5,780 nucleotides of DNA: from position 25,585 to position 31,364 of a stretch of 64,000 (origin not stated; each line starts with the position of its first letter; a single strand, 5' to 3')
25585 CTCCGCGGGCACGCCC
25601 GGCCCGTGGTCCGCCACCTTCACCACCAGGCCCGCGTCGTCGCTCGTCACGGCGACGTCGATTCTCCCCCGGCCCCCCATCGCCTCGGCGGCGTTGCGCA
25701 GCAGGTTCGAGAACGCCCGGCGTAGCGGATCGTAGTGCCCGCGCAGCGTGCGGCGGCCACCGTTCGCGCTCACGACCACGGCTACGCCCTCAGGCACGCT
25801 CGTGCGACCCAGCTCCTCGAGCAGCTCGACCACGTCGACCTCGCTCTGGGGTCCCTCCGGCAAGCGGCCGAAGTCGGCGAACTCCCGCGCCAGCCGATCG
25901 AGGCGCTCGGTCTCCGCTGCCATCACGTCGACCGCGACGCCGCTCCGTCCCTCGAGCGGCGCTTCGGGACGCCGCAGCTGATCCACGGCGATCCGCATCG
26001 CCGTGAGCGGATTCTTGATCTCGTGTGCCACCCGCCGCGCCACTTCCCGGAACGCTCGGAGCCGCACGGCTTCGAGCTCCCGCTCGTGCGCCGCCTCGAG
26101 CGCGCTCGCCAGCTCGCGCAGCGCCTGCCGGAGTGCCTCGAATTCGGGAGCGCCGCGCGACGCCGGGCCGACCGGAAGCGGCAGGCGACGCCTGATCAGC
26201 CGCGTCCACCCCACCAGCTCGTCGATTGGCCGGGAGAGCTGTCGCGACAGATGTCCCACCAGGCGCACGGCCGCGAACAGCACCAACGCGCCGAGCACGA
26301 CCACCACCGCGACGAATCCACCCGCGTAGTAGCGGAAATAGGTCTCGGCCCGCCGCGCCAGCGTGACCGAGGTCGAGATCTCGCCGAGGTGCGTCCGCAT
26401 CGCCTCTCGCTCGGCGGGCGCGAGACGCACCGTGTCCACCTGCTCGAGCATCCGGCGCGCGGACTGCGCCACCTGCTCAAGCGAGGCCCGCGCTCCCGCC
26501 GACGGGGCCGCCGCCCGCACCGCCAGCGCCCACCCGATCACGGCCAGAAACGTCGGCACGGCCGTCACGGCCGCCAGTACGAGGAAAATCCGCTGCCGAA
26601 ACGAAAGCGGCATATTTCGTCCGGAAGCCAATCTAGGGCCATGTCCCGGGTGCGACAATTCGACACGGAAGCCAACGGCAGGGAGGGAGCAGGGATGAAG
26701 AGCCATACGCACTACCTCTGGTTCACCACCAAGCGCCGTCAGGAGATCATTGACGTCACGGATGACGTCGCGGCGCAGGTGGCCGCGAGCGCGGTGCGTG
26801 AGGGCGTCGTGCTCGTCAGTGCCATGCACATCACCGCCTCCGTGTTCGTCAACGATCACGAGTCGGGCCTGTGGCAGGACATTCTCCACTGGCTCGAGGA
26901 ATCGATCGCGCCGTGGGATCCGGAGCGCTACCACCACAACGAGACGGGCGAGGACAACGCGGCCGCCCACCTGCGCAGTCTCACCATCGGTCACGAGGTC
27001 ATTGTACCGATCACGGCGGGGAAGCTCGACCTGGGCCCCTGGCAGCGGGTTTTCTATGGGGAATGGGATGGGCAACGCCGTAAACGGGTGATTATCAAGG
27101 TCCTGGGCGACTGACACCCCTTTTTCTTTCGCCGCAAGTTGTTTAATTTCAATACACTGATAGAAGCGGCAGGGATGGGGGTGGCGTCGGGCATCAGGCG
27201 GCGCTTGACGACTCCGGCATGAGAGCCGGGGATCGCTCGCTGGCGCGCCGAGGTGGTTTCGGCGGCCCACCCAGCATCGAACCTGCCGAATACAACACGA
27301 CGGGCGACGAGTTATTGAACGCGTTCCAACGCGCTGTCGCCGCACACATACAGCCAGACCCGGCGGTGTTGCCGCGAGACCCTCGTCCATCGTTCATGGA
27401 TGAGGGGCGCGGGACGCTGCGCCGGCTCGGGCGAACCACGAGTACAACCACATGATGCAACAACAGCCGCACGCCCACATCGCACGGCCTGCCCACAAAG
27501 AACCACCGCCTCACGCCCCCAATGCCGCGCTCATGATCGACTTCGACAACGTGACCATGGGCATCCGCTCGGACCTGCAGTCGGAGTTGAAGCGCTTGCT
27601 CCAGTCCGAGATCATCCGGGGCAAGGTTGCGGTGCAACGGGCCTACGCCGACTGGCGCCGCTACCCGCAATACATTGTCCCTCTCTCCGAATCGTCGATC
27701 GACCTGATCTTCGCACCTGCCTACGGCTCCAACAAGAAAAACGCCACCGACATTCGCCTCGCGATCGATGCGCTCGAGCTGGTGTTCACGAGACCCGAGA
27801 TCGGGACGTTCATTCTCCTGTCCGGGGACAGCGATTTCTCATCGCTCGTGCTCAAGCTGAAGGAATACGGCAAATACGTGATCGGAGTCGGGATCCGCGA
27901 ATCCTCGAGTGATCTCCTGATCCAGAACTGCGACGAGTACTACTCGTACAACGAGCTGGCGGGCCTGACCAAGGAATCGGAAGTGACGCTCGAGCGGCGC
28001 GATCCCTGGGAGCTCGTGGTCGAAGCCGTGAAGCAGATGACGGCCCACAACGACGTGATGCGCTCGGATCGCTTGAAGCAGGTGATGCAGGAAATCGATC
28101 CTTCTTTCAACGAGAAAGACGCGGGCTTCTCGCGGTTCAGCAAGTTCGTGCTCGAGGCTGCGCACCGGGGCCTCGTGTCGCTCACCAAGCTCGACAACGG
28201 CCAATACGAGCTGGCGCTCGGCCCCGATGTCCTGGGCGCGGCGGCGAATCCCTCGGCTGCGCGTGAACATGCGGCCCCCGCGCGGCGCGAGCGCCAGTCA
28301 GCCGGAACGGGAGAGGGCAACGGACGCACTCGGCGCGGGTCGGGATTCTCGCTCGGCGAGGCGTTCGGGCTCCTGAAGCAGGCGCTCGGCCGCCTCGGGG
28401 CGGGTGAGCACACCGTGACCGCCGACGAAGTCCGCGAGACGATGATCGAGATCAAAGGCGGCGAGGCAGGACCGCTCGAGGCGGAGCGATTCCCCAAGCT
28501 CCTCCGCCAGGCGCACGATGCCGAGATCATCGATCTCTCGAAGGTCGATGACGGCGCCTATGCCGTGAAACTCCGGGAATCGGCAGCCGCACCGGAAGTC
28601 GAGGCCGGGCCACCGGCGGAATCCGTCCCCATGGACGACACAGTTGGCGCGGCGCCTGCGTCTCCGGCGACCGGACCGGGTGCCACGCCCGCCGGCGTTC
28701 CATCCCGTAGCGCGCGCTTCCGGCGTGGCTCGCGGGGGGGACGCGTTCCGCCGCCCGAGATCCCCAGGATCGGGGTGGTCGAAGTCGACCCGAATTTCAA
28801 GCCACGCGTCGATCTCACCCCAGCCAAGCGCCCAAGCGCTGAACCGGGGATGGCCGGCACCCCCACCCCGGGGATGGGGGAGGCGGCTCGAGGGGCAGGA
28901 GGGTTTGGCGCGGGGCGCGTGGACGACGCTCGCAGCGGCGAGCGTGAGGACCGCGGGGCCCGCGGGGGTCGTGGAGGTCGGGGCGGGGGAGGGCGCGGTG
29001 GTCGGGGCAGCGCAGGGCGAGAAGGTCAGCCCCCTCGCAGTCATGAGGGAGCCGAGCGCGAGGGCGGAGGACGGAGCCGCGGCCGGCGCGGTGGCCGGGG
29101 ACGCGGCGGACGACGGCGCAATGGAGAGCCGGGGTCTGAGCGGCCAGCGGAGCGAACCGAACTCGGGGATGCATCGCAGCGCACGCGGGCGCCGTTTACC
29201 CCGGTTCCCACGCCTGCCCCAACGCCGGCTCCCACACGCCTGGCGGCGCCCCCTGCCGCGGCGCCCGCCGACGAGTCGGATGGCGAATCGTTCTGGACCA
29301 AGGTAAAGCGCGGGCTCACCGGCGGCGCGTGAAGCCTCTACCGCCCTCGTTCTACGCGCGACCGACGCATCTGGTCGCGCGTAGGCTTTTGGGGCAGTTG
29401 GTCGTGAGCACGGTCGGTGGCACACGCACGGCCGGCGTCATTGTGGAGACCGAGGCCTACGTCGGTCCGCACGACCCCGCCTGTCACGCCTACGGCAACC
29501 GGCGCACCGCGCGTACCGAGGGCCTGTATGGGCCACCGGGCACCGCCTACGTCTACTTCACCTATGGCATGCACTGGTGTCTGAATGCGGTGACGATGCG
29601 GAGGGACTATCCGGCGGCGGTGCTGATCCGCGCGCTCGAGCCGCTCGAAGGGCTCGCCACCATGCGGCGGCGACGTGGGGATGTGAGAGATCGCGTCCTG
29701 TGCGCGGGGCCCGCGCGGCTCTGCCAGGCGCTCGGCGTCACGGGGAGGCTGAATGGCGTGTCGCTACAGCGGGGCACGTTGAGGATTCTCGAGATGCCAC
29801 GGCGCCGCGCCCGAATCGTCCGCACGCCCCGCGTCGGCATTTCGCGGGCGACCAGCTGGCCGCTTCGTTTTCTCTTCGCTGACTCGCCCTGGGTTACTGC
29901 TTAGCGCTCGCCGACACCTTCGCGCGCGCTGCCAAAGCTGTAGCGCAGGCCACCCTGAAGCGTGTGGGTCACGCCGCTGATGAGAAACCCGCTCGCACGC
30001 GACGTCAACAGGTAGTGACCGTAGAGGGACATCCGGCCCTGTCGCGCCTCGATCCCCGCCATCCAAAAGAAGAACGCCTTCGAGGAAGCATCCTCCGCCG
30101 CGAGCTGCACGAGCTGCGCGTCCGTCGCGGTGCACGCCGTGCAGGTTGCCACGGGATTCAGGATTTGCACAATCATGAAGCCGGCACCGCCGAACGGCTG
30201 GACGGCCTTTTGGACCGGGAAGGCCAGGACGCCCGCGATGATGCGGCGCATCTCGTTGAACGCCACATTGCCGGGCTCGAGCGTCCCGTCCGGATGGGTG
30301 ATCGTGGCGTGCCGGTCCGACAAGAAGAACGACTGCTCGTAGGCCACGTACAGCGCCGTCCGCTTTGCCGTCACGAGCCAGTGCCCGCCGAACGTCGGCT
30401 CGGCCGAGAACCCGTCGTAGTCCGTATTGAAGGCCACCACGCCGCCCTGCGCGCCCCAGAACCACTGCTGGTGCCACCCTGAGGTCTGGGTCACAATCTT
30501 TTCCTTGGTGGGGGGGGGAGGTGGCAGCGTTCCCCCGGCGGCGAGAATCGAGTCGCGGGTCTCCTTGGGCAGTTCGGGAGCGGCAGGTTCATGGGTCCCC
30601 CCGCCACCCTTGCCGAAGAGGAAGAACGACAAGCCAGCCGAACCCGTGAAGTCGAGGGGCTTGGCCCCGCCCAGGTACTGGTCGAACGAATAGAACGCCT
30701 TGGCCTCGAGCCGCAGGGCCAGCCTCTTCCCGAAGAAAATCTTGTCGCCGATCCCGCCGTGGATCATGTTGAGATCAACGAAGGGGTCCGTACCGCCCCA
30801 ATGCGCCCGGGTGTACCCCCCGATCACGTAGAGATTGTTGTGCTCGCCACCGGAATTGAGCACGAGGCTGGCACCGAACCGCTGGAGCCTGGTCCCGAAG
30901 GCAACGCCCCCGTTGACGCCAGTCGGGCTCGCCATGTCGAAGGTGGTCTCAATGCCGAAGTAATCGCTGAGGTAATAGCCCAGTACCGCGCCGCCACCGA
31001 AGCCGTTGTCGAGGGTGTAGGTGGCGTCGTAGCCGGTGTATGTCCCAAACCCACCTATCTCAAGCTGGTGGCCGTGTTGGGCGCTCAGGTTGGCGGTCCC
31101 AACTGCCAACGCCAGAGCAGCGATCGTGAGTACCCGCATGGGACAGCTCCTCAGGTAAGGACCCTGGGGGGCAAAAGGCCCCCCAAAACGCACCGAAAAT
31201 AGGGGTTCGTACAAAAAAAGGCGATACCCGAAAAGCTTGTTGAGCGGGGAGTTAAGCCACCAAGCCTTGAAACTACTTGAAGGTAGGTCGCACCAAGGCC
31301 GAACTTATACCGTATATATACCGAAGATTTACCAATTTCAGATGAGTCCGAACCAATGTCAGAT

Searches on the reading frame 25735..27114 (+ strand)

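Call 58: search_protein_families(library=pfam, proteins=[window:25735-27114:+], max_evalue=0.00001)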
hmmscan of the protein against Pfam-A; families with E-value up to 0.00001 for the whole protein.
window:25735-27114:+ (459 aa): 1 family
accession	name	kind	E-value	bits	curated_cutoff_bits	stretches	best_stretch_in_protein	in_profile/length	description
PF01894.22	UPF0047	-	8.1e-34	116.7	27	1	340-456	1-117/117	Uncharacterised protein family UPF0047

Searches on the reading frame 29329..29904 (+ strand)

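Call 57: search_protein_families(library=pfam, proteins=[window:29329-29904:+], max_evalue=0.00001)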
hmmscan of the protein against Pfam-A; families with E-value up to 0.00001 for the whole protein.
window:29329-29904:+ (191 aa): 1 family
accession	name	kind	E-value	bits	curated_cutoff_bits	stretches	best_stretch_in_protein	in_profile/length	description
PF02245.21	Pur_DNA_glyco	-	3.6e-65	219.1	27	1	7-187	1-181/181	Methylpurine-DNA glycosylase (MPG)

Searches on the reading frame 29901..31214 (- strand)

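Call 57: search_protein_families(library=pfam, proteins=[window:29901-31214:-], max_evalue=0.00001)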
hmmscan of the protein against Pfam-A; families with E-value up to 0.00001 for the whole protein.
window:29901-31214:- (437 aa): 1 family
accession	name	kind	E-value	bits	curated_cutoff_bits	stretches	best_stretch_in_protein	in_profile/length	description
PF13505.12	OMP_b-brl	-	1.5e-08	35.4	28.7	1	31-177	2-156/175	Outer membrane protein beta-barrel domain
